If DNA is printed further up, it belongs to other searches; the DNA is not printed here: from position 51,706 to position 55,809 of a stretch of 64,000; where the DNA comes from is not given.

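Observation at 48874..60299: NifA-like GAF/sigma-54 activator followed by three lipoproteins sharing an SGCP lipobox, two of them giant vWA paralogs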

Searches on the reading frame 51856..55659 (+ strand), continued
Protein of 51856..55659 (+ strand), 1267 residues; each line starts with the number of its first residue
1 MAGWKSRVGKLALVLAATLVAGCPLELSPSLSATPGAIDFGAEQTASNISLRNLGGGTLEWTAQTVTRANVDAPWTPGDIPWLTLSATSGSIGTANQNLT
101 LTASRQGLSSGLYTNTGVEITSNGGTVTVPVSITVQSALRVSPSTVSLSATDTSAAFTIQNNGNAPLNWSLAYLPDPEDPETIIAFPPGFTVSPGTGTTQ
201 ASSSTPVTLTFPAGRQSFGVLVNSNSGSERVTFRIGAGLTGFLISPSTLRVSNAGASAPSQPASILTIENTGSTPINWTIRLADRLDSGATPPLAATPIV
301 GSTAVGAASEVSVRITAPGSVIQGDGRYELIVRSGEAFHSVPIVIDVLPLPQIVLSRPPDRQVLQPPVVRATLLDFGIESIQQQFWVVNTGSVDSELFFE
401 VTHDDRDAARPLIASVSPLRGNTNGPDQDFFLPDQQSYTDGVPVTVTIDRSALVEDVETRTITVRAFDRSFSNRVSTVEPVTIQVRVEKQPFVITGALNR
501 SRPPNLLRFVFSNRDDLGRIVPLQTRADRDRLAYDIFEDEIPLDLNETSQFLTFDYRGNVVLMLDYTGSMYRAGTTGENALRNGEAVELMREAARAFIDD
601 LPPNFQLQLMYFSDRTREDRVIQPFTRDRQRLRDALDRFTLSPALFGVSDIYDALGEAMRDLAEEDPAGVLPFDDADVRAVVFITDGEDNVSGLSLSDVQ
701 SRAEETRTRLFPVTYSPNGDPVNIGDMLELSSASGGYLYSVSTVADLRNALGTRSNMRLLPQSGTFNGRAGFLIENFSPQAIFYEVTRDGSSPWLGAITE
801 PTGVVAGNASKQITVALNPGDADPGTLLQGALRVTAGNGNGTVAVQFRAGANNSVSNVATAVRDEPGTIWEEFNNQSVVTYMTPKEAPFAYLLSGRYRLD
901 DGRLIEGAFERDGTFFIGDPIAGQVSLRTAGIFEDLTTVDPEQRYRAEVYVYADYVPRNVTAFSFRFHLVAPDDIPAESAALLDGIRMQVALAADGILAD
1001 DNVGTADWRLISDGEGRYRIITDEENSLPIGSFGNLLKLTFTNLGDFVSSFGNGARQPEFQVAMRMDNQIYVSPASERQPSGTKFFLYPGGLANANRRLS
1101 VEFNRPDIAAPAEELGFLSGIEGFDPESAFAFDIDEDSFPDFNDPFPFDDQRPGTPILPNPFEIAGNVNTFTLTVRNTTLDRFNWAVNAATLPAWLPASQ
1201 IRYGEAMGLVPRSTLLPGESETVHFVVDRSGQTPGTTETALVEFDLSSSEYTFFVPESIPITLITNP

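Call 30: search_solved_structures(query=A3, max_evalue=1, show_alignments=2)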
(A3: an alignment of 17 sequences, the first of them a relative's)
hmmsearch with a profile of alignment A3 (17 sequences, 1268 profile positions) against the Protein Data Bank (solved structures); distinct sequences matched with E-value up to 1: 21.
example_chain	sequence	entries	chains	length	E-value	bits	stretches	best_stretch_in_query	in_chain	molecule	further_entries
7n6g_1J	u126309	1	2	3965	1.7e-07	32.1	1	150-217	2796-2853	HYDIN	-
7sqc_F0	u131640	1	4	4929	3.2e-07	31.2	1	150-216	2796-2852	Hydin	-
9c4f_I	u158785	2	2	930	1.4e-05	25.8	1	588-720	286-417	Inter-alpha-trypsin inhibitor heavy chain H4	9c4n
4rck_A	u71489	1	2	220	2e-05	25.2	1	563-762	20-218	Hypothetical membrane spanning protein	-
7n6g_3H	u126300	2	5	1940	0.0087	16.5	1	202-320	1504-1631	FAP74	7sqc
9ijj_4G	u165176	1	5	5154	0.01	16.3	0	180-235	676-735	Hydrocephalus-inducing protein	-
9e5c_4s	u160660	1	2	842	0.021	15.3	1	677-768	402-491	VWFA domain-containing protein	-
3ikk_A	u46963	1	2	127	0.034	14.6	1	769-841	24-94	Vesicle-associated membrane protein-associated protein B/C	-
9wgh_A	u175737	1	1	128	0.055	13.9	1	773-841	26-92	Vesicle-associated membrane protein-associated protein B/C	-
7n61_0I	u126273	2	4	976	0.071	13.5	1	152-214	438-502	FAP147 | FAP213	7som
9jui_A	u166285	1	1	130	0.079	13.4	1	752-841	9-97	Vesicle-associated membrane protein-associated protein B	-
2rr3_A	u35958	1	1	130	0.093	13.1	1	774-840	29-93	Vesicle-associated membrane protein-associated protein A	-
2mdk_A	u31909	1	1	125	0.1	13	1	772-841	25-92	Vesicle-associated membrane protein-associated protein B/C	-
7x14_A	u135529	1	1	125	0.13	12.7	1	773-841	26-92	Vesicle-associated membrane protein-associated protein B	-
8qnn_A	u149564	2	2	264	0.13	12.7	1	175-227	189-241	Beta-lactamase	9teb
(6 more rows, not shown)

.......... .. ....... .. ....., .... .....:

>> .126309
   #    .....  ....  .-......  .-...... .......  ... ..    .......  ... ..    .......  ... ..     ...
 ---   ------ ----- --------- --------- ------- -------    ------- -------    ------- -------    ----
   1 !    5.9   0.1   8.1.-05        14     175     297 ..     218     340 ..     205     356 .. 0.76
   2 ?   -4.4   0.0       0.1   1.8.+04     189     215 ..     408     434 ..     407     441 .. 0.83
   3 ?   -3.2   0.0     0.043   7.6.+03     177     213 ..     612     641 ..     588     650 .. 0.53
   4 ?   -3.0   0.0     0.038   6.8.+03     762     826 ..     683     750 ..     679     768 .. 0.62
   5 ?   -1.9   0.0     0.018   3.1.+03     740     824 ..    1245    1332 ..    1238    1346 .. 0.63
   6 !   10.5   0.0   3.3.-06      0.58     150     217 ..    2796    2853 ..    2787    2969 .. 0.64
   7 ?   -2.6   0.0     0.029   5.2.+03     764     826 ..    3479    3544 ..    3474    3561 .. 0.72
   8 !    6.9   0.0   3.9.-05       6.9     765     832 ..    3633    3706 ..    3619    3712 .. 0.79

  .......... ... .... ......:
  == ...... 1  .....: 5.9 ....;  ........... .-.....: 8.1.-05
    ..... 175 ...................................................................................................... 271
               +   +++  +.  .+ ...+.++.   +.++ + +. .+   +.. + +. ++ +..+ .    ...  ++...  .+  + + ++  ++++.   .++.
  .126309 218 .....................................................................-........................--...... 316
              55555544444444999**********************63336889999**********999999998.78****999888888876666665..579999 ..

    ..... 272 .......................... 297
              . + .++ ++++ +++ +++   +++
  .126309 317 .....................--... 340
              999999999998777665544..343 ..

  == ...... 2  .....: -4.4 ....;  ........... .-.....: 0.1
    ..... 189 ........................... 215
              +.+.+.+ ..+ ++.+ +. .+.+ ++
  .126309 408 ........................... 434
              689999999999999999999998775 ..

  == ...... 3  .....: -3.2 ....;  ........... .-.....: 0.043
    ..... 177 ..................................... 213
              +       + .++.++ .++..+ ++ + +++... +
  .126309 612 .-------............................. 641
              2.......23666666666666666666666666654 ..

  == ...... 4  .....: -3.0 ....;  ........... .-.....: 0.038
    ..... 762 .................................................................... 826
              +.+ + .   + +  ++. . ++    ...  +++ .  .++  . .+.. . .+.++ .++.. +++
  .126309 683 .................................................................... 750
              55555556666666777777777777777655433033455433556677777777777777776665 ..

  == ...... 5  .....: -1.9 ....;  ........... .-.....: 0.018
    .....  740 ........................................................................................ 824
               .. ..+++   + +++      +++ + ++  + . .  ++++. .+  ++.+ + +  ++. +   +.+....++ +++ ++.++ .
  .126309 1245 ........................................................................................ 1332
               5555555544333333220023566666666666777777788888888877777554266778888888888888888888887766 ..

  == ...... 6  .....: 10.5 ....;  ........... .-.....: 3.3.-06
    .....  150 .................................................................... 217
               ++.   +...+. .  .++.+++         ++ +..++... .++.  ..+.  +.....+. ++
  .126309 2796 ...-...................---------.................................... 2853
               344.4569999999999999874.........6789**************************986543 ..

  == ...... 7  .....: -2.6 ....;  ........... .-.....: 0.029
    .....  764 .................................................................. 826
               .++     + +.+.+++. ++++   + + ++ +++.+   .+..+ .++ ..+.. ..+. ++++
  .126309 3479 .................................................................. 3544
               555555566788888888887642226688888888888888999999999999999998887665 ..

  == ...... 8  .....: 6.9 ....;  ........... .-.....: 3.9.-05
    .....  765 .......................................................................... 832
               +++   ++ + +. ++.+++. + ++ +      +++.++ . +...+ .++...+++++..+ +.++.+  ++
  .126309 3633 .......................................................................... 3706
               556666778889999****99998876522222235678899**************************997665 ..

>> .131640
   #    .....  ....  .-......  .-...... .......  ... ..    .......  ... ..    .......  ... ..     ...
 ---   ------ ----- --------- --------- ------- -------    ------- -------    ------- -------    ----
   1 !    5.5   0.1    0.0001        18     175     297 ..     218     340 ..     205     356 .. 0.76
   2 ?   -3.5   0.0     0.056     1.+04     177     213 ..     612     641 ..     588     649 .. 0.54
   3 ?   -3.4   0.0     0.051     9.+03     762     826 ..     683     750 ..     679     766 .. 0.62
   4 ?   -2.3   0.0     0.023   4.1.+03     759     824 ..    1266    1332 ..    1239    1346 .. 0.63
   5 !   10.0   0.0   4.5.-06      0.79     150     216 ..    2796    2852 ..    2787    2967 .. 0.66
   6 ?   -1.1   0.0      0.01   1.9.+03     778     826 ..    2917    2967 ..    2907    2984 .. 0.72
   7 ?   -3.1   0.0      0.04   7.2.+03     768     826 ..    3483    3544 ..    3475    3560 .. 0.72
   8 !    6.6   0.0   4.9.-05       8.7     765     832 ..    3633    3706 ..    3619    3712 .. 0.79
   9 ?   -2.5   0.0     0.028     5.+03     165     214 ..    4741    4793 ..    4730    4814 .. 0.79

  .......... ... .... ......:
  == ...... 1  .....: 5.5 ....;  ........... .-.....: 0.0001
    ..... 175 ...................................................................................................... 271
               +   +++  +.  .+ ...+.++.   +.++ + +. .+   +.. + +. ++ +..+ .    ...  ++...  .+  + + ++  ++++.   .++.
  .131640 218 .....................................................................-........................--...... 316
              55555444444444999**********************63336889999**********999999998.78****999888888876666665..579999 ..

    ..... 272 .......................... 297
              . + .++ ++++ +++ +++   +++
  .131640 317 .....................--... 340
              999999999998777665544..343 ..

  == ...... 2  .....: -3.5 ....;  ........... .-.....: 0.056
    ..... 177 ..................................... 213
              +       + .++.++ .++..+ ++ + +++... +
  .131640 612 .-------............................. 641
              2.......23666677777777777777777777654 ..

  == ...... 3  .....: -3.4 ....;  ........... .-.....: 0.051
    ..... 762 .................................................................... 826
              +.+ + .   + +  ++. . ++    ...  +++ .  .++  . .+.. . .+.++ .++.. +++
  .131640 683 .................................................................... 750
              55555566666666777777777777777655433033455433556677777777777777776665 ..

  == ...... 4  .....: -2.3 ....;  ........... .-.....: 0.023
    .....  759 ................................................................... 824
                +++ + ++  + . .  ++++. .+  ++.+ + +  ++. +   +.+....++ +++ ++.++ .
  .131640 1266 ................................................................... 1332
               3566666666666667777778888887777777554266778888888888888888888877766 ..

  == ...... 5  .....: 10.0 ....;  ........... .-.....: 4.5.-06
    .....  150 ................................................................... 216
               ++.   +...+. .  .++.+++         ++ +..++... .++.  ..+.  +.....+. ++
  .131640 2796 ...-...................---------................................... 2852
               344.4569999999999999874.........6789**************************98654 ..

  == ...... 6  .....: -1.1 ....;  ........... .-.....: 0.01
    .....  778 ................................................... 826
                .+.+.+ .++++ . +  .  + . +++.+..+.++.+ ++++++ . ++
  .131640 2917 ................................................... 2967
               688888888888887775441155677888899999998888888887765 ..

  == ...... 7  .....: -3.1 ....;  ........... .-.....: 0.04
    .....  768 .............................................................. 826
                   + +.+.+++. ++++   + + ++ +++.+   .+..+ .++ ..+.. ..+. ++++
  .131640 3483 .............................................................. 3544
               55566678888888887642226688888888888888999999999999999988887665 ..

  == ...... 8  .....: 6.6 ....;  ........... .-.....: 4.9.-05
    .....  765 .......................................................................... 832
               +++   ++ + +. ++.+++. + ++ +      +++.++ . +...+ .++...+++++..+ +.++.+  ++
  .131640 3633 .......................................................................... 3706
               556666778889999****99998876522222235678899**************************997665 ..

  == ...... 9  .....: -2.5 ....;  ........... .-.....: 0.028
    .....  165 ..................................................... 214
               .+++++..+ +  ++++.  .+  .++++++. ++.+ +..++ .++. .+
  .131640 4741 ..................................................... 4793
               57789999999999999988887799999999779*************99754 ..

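Call 50: predict_structure(alignment_id=A4)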
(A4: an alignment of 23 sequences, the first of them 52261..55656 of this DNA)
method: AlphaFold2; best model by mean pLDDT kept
length: 1132 residues; sequences in the alignment: 23
mean_pLDDT: 85.4   pTM: 0.64
mean pLDDT of the five models: 85.4, 82.0, 79.4, 77.7, 75.8
residues with pLDDT >= 90: 393; 70-90: 656; 50-70: 75; < 50: 8
segments of 3 or more residues with pLDDT < 50: 867-870
pLDDT, mean of each block of 10 residues (from residue 1): 77 76 86 91 84 87 87 82 87 85 75 80 74 87 87 79 89 89 79 84 82 77 90 93 89 86 91 82 90 87 91 86 93 87 87 89 62 86 85 90 86 79 92 89 85 92 87 88 80 89 81 84 91 59 91 87 90 91 77 88 87 85 83 86 91 87 92 93 87 91 89 88 83 87 83 83 90 76 72 90 87 91 87 90 87 89 63 83 84 77 94 84 91 88 85 84 88 75 60 84 86 84 89 92 89 92 93 89 91 89 93 80 92 82
secondary structure, 60 per line:
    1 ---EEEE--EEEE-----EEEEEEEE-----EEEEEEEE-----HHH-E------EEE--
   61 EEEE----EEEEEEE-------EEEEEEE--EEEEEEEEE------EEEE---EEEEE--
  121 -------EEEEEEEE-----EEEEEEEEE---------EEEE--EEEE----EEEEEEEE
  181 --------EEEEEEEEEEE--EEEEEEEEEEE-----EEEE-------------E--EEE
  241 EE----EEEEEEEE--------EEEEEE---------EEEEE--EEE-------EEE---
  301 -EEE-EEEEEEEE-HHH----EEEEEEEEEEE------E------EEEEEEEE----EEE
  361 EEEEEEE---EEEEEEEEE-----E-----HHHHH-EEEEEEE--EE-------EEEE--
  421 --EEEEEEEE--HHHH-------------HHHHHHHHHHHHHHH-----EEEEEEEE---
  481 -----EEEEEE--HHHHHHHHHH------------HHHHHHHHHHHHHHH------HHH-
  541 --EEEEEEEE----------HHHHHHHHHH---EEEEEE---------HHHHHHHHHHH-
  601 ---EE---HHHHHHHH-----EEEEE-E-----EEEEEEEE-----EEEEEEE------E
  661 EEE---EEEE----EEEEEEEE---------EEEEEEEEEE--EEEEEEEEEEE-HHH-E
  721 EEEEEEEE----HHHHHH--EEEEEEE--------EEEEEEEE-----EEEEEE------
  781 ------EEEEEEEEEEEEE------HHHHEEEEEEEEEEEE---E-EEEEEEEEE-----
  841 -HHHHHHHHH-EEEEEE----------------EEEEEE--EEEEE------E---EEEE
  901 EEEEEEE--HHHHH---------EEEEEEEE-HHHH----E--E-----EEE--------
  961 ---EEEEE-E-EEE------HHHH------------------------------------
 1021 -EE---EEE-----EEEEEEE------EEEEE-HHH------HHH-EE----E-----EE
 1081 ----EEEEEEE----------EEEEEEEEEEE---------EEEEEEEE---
elements in order (helices of 4 or more, strands of 3 or more residues): E4-7 E10-13 E19-26 E32-39 E56-58 E61-64 E69-75 E83-89 E92-100 E107-110 E114-118 E128-135 E141-149 E159-162 E165-168 E173-180 E189-199 E202-212 E218-221 E238-242 E247-254 E263-268 E278-282 E285-287 E295-297 E302-304 E306-313 E322-332 E346-353 E358-367 E371-379 H391-395 E397-403 E415-418 E423-430 H433-436 H450-464 E470-477 E486-491 H494-503 H516-530 E543-550 H561-570 E574-579 H589-599 H609-616 E622-626 E634-641 E647-653 E660-663 E667-670 E675-682 E692-701 E704-714 E720-728 H733-738 E741-747 E756-763 E769-774 E787-799 H806-809 E810-821 E827-835 H842-850 E852-857 E874-879 E882-886 E897-907 H910-914 E924-931 H933-936 E950-952 E964-968 E972-974 H981-984 E1027-1029 E1035-1041 E1048-1052 E1085-1091 E1102-1112 E1122-1129

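Call 52: fold_search(model_id=the predicted structure, library=pdb)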
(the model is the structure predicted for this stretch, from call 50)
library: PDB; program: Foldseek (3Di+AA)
matches with E <= 10: 1745; with E <= 0.001: 536
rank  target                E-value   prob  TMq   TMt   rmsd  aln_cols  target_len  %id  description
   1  9ijj_h                4.3e-28  1.00  0.09  0.08  53.7      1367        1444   10  In situ structure of the central apparatus in mouse sperm axoneme. (released 2025-06-04)
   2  9ijj_O                7.8e-28  1.00  0.10  0.09  46.5      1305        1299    9  In situ structure of the central apparatus in mouse sperm axoneme. (released 2025-06-04)
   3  7som_D                9.1e-28  1.00  0.13  0.11  44.5      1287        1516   10  Ciliary C2 central pair apparatus isolated from Chlamydomonas reinhardtii (released 2022-04-13)
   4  9ijj_4I               6.1e-25  1.00  0.10  0.04  53.8      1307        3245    9  In situ structure of the central apparatus in mouse sperm axoneme. (released 2025-06-04)
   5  9ijj_4H               6.1e-25  1.00  0.10  0.05  58.1      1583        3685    9  In situ structure of the central apparatus in mouse sperm axoneme. (released 2025-06-04)
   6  9ijj_4G               2.6e-24  1.00  0.09  0.04  58.0      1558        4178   10  In situ structure of the central apparatus in mouse sperm axoneme. (released 2025-06-04)
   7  7sqc_O0               1.4e-21  1.00  0.13  0.13  42.7      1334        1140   11  Ciliary C1 central pair apparatus isolated from Chlamydomonas reinhardtii (released 2022-04-13)
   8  9ijj_C                3.2e-21  1.00  0.13  0.15  33.4      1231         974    9  In situ structure of the central apparatus in mouse sperm axoneme. (released 2025-06-04)
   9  7sqc_2B               5.1e-19  1.00  0.09  0.12  29.2      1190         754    7  Ciliary C1 central pair apparatus isolated from Chlamydomonas reinhardtii (released 2022-04-13)
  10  9ijj_4A               7.8e-19  1.00  0.10  0.05  59.8      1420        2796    9  In situ structure of the central apparatus in mouse sperm axoneme. (released 2025-06-04)
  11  7sqc_2A               3.2e-17  1.00  0.09  0.12  29.5      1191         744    8  Ciliary C1 central pair apparatus isolated from Chlamydomonas reinhardtii (released 2022-04-13)
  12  8s3o_A                4.0e-17  1.00  0.10  0.08  50.0      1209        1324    8  Structure of native human CD109 (released 2025-03-05)
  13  9fx2                  2.2e-16  1.00  0.10  0.09  50.1      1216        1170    8  Structure of methylamine activated CD109 (released 2025-03-19)
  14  9ijj_4J               4.6e-16  1.00  0.11  0.15  33.7      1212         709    8  In situ structure of the central apparatus in mouse sperm axoneme. (released 2025-06-04)
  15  9ijj_P                5.2e-16  1.00  0.09  0.17  20.7       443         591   13  In situ structure of the central apparatus in mouse sperm axoneme. (released 2025-06-04)
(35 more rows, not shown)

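Call 75: search_protein_families(library=padloc, proteins=[window:51856-55659:+], max_evalue=0.001)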
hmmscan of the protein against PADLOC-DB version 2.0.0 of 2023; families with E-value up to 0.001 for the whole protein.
window:51856-55659:+ (1267 aa): 0 families
